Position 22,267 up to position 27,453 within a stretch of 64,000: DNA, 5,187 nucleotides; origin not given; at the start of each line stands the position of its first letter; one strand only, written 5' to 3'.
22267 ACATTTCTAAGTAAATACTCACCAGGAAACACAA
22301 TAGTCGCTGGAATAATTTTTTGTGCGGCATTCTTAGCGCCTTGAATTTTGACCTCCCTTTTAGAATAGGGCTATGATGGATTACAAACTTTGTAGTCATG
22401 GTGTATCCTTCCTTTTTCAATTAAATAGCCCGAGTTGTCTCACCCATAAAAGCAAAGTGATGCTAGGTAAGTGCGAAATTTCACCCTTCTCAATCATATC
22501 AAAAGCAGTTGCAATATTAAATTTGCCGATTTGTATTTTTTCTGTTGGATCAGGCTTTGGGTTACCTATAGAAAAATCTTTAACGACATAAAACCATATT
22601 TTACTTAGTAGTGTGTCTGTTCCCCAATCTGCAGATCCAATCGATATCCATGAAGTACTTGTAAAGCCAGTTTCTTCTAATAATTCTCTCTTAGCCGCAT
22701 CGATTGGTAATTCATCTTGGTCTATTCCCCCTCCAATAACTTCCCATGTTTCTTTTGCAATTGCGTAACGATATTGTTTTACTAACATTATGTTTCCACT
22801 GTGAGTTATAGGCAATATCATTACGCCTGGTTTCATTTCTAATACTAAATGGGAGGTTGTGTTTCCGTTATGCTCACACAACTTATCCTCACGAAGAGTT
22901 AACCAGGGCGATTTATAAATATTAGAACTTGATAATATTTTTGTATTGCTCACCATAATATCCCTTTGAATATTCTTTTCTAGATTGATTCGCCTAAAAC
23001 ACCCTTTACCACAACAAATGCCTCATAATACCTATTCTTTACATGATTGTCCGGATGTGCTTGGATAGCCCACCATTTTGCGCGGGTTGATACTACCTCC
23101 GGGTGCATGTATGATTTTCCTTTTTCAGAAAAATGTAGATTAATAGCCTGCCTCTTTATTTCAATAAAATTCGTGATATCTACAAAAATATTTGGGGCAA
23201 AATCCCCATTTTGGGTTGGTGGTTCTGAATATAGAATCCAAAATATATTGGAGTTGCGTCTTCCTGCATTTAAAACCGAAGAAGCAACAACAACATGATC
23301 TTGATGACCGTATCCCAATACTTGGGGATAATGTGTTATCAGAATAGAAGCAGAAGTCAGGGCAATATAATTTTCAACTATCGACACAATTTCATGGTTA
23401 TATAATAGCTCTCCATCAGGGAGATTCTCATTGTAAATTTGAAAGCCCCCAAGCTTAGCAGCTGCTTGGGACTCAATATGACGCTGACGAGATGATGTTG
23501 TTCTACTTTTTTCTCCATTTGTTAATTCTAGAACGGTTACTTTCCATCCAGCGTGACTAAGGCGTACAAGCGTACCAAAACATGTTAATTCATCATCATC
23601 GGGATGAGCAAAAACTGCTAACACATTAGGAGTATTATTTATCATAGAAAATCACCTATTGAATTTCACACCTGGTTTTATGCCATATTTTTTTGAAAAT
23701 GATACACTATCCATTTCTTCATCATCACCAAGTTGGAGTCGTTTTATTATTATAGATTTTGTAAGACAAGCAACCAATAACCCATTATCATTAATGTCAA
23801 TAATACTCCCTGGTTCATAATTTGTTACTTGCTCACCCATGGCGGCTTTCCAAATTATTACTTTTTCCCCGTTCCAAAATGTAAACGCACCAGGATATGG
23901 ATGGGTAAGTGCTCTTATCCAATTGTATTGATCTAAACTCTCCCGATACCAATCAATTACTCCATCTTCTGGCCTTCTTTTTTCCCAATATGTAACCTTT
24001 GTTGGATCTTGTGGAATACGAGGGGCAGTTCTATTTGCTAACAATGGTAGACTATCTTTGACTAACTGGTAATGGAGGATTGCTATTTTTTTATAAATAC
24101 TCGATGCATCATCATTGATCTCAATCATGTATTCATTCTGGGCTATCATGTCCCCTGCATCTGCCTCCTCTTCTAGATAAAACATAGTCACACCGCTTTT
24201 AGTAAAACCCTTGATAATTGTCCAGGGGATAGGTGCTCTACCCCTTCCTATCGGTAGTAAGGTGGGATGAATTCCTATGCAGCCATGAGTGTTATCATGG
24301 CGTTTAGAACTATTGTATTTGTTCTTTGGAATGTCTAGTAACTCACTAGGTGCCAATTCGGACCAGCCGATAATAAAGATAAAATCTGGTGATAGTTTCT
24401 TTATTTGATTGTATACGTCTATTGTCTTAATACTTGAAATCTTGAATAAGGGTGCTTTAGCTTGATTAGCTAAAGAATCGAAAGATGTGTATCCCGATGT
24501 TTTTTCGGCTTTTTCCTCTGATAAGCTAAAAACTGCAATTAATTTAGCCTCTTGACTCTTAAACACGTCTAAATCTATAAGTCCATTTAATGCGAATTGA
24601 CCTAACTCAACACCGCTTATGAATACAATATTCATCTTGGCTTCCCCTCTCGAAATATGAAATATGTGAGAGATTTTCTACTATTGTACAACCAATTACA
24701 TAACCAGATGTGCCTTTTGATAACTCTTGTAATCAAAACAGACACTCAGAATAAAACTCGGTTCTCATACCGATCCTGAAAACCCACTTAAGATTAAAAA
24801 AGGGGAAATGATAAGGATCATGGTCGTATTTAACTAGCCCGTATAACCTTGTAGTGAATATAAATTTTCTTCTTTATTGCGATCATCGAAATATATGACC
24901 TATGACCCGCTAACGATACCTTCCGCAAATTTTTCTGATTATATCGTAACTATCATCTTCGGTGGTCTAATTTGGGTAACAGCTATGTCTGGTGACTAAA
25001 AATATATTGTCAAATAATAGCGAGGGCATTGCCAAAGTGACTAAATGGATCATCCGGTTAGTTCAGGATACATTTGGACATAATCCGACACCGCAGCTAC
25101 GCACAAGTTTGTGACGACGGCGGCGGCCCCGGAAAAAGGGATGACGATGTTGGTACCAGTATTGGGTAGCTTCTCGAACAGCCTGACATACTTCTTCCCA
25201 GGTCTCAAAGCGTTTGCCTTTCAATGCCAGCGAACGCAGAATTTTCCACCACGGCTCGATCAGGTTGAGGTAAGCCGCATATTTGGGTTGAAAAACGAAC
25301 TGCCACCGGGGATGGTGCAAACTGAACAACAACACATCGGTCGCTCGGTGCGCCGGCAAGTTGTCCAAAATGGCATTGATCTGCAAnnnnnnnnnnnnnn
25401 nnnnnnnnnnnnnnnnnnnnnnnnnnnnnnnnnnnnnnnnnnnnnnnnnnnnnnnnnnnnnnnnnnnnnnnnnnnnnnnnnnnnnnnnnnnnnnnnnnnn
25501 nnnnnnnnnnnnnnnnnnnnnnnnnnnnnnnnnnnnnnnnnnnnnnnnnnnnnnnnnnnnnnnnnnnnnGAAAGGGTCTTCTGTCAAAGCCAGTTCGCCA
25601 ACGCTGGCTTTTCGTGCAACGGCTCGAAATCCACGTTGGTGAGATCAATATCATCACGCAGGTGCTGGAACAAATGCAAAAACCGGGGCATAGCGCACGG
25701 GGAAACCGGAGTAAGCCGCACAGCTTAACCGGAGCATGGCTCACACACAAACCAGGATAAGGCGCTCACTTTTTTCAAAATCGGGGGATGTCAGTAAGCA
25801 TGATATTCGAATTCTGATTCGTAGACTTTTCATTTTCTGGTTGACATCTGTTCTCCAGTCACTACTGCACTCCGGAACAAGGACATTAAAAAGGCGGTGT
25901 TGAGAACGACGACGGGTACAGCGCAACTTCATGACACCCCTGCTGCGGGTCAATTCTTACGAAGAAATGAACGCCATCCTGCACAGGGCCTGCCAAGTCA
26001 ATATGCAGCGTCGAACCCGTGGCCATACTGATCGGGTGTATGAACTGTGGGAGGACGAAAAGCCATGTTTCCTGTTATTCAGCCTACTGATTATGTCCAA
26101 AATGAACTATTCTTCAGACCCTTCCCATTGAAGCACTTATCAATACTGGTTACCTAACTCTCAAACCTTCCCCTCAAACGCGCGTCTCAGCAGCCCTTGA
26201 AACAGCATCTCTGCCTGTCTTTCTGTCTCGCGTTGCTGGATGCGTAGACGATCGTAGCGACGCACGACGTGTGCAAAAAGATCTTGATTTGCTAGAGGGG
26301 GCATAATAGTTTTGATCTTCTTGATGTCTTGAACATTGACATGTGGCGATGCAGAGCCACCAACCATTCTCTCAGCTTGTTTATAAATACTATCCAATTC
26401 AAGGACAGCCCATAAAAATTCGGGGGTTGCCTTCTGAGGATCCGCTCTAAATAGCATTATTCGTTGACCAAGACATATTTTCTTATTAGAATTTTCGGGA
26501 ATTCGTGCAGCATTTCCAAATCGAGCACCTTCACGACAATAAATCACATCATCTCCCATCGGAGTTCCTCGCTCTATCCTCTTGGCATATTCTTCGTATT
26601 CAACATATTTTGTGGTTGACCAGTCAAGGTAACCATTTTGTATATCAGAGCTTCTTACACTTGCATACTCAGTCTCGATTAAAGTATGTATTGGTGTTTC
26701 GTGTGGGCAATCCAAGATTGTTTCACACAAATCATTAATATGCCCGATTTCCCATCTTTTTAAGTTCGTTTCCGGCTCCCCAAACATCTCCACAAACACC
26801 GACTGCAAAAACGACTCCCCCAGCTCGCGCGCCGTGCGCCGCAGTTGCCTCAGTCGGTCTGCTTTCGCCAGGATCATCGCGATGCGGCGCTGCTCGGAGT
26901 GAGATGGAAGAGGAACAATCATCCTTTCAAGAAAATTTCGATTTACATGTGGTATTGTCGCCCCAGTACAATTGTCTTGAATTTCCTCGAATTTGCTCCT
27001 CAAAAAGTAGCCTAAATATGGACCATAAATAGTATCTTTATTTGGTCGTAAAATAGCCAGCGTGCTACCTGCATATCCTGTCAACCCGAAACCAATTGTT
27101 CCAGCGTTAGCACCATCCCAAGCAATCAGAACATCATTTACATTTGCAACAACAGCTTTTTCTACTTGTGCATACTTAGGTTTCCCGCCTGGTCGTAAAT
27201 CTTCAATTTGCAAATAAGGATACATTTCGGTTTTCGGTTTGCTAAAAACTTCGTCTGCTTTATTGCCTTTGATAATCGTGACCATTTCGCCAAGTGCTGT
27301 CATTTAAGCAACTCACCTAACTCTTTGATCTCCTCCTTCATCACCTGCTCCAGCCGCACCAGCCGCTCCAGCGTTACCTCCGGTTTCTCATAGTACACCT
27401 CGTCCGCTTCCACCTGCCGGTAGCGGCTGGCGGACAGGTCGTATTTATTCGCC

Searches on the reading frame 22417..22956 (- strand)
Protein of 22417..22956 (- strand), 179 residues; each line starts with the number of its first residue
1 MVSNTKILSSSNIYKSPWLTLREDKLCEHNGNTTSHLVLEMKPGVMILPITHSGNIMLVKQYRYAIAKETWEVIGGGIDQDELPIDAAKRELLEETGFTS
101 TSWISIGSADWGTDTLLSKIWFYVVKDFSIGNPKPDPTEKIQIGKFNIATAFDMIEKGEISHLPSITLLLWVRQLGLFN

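Call 5: search_protein_families(library=pfam, proteins=[window:22417-22956:-])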
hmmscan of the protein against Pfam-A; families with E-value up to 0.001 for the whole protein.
window:22417-22956:- (179 aa): 1 family
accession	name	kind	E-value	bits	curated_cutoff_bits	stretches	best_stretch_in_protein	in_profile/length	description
PF00293.34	NUDIX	-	8.8e-12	45.6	21.1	1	43-110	4-70/134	NUDIX domain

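Call 6: search_protein_families(library=ncbifam, proteins=[window:22417-22956:-])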
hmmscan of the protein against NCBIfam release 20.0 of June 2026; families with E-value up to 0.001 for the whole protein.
window:22417-22956:- (179 aa): 13 families
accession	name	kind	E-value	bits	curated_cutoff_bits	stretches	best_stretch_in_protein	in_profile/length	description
NF008736.0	PRK11762.1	equivalog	1.3e-15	57.4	169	1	5-174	8-179/186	ADP compounds hydrolase NudE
NF001938.0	PRK00714.1-5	equivalog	4.6e-09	35.9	116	1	38-111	9-86/172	RNA pyrophosphohydrolase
NF008044.0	PRK10776.1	equivalog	5.9e-08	32.7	148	1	56-129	18-91/130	8-oxo-dGTP diphosphatase MutT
TIGR00052.1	TIGR00052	subfamily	3e-06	27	79.55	1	5-172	3-186/188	nudix-type nucleoside diphosphatase, YffH/AdpP family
NF006530.0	PRK08999.1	equivalog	3.3e-05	23.1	245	1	51-109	15-73/315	Nudix family hydrolase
NF041652.1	Nud_hyd_Dein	equivalog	3.4e-05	24.1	200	1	38-100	10-74/152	Nudix hydrolase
NF001937.0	PRK00714.1-4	equivalog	5.1e-05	23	139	1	43-108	9-70/161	RNA pyrophosphohydrolase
TIGR00586.1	mutt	equivalog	0.00012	22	97.9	1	52-129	15-92/129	8-oxo-dGTP diphosphatase MutT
NF006961.0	PRK09438.1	equivalog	0.00018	21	103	1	51-99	17-62/151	dihydroneopterin triphosphate diphosphatase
NF003787.0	PRK05379.1-4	equivalog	0.00031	19.8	449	1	50-101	215-265/346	bifunctional nicotinamide-nucleotide adenylyltransferase/Nudix hydroxylase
NF007834.0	PRK10546.1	equivalog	0.00035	20.4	156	1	50-129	11-90/135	pyrimidine (deoxy)nucleoside triphosphate diphosphatase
NF001934.0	PRK00714.1-1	equivalog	0.00052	19.5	241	1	43-102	9-64/176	RNA pyrophosphohydrolase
NF001935.0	PRK00714.1-2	equivalog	0.00065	19.2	259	1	65-102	27-64/183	RNA pyrophosphohydrolase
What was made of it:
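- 22417..22956 (-): Gene 3: a Nudix hydrolase of the NDP-sugar/ADP-ribose pyrophosphatase type (NudE/YffH-like) with an intact Nudix box. NudE model at 1.3e-15 (calls 5, 6).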

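Call 7: search_protein_families(library=padloc, max_evalue=0.01, proteins=[window:22417-22956:-])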
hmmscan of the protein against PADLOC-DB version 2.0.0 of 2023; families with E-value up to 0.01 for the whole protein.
window:22417-22956:- (179 aa): 1 family
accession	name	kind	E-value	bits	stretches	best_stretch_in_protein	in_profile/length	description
PDLC04899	PDC-S07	-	1.2e-06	26.2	1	50-127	14-91/135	-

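Call 46: find_encoding_contigs(protein=window:22417-22956:-, flank=1000, max_places=4)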
Protein window:22417-22956:- (179 aa): 1 contig read that carries it; 1 place shown.
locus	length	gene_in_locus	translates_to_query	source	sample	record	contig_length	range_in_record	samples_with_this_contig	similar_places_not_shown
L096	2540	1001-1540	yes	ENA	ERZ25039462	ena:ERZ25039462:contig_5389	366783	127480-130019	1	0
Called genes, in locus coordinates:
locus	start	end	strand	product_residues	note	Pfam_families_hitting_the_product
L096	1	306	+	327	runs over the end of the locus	PF00551:Formyl_trans_N, PF02911:Formyl_trans_C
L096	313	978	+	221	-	PF02585:PIG-L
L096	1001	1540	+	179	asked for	PF28549:NDPSase_N (faint), PF00293:NUDIX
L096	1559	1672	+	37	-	-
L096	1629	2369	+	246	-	PF00275:EPSP_synthase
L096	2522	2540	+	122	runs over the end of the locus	PF00275:EPSP_synthase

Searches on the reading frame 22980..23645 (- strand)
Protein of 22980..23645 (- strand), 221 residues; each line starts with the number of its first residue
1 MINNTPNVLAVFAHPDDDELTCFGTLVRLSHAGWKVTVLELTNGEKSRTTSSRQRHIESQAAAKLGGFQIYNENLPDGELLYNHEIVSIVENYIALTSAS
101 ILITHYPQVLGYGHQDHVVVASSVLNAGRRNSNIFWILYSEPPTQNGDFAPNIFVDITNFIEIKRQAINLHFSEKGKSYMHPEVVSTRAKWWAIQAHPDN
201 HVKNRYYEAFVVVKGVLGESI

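Call 5: search_protein_families(library=pfam, proteins=[window:22980-23645:-])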
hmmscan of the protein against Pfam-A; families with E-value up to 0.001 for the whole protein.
window:22980-23645:- (221 aa): 1 family
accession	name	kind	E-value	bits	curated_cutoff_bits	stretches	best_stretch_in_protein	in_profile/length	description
PF02585.22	PIG-L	-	8.4e-21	75.2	28.2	1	9-127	1-128/129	GlcNAc-PI de-N-acetylase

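Call 6: search_protein_families(library=ncbifam, proteins=[window:22980-23645:-])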
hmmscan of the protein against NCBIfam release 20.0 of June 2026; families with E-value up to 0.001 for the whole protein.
window:22980-23645:- (221 aa): 4 families
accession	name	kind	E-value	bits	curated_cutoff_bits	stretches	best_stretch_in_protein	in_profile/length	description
TIGR04001.1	thiol_BshB1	equivalog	9e-20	71.4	182.5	1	7-178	3-182/226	bacillithiol biosynthesis deacetylase BshB1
TIGR04000.1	thiol_BshB2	equivalog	2e-10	40.7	195.25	1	83-177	91-187/217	bacillithiol biosynthesis deacetylase BshB2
TIGR03445.1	mycothiol_MshB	equivalog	1.4e-09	38.2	224.35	1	9-71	1-63/284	N-acetyl-1-D-myo-inositol-2-amino-2-deoxy-alpha-D-glucopyranoside deacetylase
TIGR03446.1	mycothiol_Mca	equivalog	2.1e-05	24.3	277.15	1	8-48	3-43/283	mycothiol conjugate amidase Mca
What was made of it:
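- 22980..23645 (-): Gene 2: a PIG-L/LmbE-family N-deacetylase with the AHPDDD motif. BshB1-like at 9e-20, below cut-off (calls 5, 6).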

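Call 7: search_protein_families(library=padloc, max_evalue=0.01, proteins=[window:22980-23645:-])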
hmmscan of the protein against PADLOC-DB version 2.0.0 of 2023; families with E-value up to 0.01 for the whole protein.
window:22980-23645:- (221 aa): 0 families

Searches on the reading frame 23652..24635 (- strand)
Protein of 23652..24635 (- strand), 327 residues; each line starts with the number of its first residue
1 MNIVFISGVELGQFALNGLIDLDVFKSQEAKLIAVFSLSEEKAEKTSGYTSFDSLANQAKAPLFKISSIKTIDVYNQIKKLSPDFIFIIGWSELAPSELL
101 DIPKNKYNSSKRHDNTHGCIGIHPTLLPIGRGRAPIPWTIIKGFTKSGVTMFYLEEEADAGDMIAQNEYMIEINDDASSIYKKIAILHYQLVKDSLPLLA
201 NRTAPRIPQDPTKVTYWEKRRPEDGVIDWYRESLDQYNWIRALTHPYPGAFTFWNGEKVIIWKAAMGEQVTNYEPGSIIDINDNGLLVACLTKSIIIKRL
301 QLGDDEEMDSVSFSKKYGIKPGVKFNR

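Call 5: search_protein_families(library=pfam, proteins=[window:23652-24635:-])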
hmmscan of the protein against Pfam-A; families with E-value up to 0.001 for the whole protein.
window:23652-24635:- (327 aa): 2 families
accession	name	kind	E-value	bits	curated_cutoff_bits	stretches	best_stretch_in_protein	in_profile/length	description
PF02911.23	Formyl_trans_C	-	1.6e-23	83.2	21.1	1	221-316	3-98/100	Formyl transferase, C-terminal domain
PF00551.24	Formyl_trans_N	-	1.9e-21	77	26.1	1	20-190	18-175/181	Formyl transferase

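Call 6: search_protein_families(library=ncbifam, proteins=[window:23652-24635:-])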
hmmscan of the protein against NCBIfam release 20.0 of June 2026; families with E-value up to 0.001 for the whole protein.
window:23652-24635:- (327 aa): 5 families
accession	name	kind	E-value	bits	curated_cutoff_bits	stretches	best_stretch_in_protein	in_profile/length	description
NF005998.1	PRK08125.1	equivalog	1.1e-53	182.7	777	1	18-325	12-304/649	bifunctional UDP-4-amino-4-deoxy-L-arabinose formyltransferase/UDP-glucuronic acid oxidase ArnA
NF005414.0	PRK06988.1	equivalog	5e-52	176.8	316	1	27-312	23-297/311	formyltransferase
TIGR00460.1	fmt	equivalog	2.3e-42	145.3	201.5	1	24-315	19-302/315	methionyl-tRNA formyltransferase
NF005755.0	PRK07579.1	equivalog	5.5e-11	42.8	238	1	117-207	86-175/245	dTDP-4-amino-4,6-dideoxyglucose formyltransferase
TIGR00639.1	PurN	equivalog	1.4e-08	34.5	150.1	1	73-201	70-186/192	phosphoribosylglycinamide formyltransferase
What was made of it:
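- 23652..24635 (-): Gene 1 of the operon: an ArnA/Fmt-like formyltransferase (N- and C-terminal domains), likely a sugar N-formyltransferase. ArnA model at 1.1e-53 and fmt at 2.3e-42, both below their cut-offs (calls 5, 6).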

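Call 7: search_protein_families(library=padloc, max_evalue=0.01, proteins=[window:23652-24635:-])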
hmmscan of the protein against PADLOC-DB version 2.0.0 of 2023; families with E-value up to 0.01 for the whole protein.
window:23652-24635:- (327 aa): 0 families

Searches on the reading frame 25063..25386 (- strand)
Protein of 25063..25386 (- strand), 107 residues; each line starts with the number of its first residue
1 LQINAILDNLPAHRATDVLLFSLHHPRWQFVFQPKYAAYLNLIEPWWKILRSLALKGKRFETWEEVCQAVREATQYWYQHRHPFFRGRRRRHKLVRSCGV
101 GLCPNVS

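Call 69: search_protein_families(library=pfam, max_evalue=0.01, proteins=[window:25063-25386:-])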
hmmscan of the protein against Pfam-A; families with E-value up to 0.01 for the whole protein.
window:25063-25386:- (107 aa): 1 family
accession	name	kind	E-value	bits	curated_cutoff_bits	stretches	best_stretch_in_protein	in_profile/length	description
PF13358.12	DDE_3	-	7.5e-09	36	28.6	1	6-66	84-145/146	DDE superfamily endonuclease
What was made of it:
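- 25063..25386 (-): DDE_3 (IS630-type) transposase remnant at the right edge of the island. PF13358 at 7.5e-09 (call 69).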

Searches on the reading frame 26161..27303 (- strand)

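Call 5: search_protein_families(library=pfam, proteins=[window:26161-27303:-])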
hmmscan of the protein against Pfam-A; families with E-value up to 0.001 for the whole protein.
window:26161-27303:- (380 aa): 1 family
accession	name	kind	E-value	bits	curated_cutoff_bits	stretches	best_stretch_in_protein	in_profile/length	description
PF01420.25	Methylase_S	-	5.1e-26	92.3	22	2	3-153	8-157/168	Type I restriction modification DNA specificity domain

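Call 6: search_protein_families(library=ncbifam, proteins=[window:26161-27303:-])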
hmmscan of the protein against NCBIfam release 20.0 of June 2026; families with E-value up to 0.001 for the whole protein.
window:26161-27303:- (380 aa): 2 families
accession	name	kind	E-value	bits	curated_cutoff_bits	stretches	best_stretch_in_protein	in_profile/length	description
NF007278.0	PRK09737.1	equivalog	5.4e-16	58.4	662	1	183-345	9-169/461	type I restriction-modification system specificity subunit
NF047740.1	antiphage_MADS5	equivalog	9.3e-15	54.4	400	2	258-366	343-454/461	methylation-associated defense system restriction endonuclease subunit S MAD5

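Call 7: search_protein_families(library=padloc, max_evalue=0.01, proteins=[window:26161-27303:-])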
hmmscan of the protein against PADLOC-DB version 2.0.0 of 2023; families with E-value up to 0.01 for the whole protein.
window:26161-27303:- (380 aa): 114 families (the best 25 are shown)
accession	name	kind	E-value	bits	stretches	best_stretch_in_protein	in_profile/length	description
PDLC03107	Specificity_I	-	1.3e-60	203.5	1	3-379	7-391/392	Type I specificity subunit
PDLC03069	Specificity_I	-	1.1e-49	167.6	1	78-379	86-386/387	Type I specificity subunit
PDLC03084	Specificity_I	-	3.3e-47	159.7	1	84-379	94-389/392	Type I specificity subunit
PDLC03119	Specificity_I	-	6.5e-41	138.5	1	49-377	62-390/393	Type I specificity subunit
PDLC03157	Specificity_I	-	3.1e-39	133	1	4-174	3-175/367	Type I specificity subunit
PDLC03129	Specificity_I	-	1.8e-36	123.9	1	82-379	92-395/431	Type I specificity subunit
PDLC03169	Specificity_I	-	8.2e-35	119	1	48-353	69-385/461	Type I specificity subunit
PDLC03087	Specificity_I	-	6.1e-32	109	2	182-358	13-187/418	Type I specificity subunit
PDLC03100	Specificity_I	-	3.9e-31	106.9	2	131-378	147-390/392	Type I specificity subunit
PDLC03117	Specificity_I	-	5.2e-30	102.8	1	80-379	84-385/518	Type I specificity subunit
PDLC03089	Specificity_I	-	1.4e-29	101.5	2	210-351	31-169/446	Type I specificity subunit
PDLC03062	Specificity_I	-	3.3e-29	100.2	1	88-379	100-374/375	Type I specificity subunit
PDLC03068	Specificity_I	-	4.2e-29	99.9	2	183-352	3-167/403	Type I specificity subunit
PDLC03086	Specificity_I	-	5.4e-29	99.5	2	209-351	34-174/458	Type I specificity subunit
PDLC03108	Specificity_I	-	8.2e-29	99.1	1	84-380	133-435/452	Type I specificity subunit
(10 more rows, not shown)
